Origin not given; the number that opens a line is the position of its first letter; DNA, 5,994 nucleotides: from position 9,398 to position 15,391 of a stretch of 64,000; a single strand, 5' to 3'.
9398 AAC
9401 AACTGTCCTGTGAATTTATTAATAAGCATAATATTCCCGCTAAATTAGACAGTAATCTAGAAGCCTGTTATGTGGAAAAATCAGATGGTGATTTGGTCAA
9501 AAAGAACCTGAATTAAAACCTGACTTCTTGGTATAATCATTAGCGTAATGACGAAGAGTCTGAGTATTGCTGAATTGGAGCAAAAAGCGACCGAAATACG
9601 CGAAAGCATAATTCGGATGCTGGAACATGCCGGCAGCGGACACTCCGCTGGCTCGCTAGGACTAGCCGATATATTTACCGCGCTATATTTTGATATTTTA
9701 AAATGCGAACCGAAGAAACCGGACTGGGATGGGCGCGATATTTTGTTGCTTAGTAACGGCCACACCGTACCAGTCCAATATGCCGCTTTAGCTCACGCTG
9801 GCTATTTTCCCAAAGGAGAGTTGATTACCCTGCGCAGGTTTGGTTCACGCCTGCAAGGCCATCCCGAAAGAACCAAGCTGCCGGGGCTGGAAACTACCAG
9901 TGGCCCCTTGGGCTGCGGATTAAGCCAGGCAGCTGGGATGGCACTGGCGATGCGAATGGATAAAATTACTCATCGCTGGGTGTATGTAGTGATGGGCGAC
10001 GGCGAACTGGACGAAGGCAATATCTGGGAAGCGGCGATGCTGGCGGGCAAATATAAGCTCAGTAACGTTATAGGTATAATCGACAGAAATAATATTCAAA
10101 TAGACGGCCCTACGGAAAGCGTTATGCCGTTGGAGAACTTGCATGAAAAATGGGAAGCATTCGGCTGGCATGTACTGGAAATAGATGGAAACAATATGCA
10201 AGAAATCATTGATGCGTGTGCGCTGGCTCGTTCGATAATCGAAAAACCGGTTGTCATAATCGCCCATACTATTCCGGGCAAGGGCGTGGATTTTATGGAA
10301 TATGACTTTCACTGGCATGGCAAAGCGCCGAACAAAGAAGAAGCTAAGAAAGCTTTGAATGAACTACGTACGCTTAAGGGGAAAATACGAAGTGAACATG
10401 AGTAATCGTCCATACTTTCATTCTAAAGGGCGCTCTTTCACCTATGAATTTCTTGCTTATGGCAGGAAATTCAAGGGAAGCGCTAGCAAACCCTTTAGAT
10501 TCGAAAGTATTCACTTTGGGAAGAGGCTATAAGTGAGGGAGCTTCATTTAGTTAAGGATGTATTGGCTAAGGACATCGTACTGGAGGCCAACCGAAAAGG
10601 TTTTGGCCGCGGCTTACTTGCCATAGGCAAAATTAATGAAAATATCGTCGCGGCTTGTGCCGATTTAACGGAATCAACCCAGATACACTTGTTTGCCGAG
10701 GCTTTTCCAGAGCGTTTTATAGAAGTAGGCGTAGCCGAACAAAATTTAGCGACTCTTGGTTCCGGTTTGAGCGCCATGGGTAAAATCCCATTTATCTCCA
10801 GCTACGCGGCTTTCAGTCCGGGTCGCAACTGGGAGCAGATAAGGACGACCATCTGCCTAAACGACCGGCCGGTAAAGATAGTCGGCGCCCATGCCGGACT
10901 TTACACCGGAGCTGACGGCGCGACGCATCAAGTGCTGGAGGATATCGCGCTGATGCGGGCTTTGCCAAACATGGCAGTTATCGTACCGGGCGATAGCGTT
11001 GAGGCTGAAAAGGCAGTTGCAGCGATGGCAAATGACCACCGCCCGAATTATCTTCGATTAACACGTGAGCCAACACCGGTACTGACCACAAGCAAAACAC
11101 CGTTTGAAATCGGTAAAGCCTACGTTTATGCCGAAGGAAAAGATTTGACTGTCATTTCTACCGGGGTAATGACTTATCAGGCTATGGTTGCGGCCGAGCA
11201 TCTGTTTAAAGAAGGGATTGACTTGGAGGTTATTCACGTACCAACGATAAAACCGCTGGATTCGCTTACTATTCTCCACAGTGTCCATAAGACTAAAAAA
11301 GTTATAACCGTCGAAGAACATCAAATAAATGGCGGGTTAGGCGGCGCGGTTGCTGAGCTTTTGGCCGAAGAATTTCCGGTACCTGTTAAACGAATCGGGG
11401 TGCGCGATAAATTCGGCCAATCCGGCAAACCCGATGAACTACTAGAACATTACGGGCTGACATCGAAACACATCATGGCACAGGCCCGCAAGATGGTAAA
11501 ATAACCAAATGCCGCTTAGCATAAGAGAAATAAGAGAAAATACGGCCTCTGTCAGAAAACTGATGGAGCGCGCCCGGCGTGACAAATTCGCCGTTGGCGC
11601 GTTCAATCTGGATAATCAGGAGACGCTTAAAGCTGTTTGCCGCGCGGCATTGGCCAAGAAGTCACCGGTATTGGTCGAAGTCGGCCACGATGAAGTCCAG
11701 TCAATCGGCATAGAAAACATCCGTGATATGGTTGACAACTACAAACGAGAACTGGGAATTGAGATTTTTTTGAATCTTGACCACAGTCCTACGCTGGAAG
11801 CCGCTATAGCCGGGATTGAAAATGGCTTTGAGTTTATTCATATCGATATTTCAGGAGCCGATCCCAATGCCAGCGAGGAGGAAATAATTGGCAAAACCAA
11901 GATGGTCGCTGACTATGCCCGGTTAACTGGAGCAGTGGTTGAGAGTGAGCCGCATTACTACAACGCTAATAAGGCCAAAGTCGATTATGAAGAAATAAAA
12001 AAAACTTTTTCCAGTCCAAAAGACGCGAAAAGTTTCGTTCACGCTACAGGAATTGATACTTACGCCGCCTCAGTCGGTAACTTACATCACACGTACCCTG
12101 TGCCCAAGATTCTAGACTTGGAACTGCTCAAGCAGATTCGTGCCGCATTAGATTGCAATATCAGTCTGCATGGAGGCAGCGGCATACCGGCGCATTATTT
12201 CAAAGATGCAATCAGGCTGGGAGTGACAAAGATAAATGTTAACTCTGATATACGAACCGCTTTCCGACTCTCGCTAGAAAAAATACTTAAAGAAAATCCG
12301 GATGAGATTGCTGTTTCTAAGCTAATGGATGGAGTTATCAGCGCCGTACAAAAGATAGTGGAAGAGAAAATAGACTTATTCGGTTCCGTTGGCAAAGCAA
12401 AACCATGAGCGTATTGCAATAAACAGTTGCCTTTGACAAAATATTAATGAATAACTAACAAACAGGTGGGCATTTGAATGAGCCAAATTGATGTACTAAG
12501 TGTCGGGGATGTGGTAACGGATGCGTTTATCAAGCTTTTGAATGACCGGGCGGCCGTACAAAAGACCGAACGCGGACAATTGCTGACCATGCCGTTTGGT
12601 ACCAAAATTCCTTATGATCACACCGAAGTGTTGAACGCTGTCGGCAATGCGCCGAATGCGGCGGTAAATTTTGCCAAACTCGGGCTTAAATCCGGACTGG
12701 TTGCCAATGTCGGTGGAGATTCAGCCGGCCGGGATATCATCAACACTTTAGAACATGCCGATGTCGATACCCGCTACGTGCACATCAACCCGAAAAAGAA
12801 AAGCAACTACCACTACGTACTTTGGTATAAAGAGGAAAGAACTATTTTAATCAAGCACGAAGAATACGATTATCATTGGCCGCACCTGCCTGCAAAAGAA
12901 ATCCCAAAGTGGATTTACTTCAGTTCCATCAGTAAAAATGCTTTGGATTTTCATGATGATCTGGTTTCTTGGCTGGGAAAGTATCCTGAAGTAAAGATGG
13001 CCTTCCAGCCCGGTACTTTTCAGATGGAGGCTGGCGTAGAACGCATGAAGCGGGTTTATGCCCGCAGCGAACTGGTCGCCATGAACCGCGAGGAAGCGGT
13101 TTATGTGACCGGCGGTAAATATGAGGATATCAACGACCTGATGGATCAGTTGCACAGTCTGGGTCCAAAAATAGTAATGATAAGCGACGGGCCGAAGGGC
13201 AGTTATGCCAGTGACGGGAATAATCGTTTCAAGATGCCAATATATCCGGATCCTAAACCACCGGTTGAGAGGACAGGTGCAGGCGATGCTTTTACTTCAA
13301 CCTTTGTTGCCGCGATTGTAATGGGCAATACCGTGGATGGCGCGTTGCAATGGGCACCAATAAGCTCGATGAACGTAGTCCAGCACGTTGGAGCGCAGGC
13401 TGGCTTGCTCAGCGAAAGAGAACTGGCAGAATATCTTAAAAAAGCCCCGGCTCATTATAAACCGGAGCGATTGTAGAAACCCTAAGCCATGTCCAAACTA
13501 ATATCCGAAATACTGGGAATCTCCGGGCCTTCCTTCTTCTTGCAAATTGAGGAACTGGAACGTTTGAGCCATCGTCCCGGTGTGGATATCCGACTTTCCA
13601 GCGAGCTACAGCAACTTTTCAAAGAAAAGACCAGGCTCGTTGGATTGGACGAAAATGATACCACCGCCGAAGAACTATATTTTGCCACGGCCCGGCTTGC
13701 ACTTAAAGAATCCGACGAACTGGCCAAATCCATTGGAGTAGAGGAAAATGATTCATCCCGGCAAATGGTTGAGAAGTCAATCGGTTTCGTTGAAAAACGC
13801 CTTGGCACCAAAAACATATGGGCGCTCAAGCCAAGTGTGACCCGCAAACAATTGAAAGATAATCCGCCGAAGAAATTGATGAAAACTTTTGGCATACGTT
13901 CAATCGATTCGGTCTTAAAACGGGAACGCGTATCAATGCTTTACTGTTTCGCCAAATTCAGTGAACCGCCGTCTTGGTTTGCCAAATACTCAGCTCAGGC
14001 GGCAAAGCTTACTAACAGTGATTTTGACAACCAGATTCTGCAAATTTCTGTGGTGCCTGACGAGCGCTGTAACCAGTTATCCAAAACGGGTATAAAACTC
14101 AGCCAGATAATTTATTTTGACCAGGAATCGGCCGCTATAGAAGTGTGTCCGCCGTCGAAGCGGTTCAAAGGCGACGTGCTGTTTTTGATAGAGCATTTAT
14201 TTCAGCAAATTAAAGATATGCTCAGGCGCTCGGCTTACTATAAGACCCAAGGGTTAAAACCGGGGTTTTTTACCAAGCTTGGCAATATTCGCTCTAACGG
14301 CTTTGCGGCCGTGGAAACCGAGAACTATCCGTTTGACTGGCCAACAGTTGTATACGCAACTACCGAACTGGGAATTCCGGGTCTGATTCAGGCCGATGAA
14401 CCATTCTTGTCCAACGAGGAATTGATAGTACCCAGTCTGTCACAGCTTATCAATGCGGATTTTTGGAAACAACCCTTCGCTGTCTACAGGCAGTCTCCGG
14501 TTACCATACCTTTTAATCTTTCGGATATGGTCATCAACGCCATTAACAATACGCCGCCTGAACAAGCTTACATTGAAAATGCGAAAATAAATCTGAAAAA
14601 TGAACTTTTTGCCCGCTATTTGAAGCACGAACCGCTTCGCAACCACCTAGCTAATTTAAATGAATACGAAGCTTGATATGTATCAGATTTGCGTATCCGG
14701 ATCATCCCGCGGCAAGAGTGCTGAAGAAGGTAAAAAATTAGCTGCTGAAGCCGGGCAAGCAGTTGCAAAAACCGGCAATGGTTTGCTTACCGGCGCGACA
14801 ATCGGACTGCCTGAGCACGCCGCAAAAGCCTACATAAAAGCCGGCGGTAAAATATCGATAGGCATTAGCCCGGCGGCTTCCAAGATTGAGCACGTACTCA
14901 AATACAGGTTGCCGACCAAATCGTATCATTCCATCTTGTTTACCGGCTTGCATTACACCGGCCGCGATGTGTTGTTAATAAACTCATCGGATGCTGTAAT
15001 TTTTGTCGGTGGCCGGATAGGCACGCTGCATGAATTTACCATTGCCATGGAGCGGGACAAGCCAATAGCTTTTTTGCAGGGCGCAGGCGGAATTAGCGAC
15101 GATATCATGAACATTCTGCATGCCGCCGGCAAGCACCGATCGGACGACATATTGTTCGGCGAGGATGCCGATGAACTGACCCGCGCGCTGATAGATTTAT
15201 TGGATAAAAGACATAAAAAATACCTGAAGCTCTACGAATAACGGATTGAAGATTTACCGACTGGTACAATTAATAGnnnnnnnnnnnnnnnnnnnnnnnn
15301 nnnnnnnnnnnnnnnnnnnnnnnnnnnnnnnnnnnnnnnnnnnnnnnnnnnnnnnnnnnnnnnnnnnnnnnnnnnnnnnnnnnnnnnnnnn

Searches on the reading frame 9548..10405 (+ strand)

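Call 11: search_protein_families(library=pfam, max_evalue=0.00001, proteins=[window:9548-10405:+])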
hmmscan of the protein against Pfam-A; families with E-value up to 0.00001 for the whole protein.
window:9548-10405:+ (285 aa): 3 families
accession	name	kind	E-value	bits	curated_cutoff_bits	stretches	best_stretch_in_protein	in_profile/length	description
PF00456.26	Transketolase_N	-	6.5e-57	193.4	22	1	14-269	6-271/334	Transketolase, thiamine diphosphate binding domain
PF13292.11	DXP_synthase_N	-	4e-12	46.4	21.2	1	3-186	11-176/274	1-deoxy-D-xylulose-5-phosphate synthase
PF00676.26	E1_dh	-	9.8e-10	38.3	22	1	113-229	95-209/300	Dehydrogenase E1 component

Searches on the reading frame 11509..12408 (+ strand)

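Call 11: search_protein_families(library=pfam, max_evalue=0.00001, proteins=[window:11509-12408:+])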
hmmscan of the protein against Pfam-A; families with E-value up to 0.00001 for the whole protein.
window:11509-12408:+ (299 aa): 1 family
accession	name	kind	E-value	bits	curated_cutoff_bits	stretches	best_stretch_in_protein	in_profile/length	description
PF01116.26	F_bP_aldolase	-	4.2e-61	207.3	25.5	1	14-296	2-277/277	Fructose-bisphosphate aldolase class-II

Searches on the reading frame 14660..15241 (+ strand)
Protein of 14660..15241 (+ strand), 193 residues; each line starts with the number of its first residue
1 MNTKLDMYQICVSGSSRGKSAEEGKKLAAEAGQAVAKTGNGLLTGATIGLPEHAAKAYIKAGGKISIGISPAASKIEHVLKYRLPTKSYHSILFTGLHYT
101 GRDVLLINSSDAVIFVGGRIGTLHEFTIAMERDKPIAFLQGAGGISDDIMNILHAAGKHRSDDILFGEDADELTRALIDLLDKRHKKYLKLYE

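Call 11: search_protein_families(library=pfam, max_evalue=0.00001, proteins=[window:14660-15241:+])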
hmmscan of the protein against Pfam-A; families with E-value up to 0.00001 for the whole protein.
window:14660-15241:+ (193 aa): 1 family
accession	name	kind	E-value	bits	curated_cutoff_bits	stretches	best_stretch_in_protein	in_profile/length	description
PF18306.6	LDcluster4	-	7e-29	100.8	26.3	1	8-149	2-126/151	SLOG cluster4 family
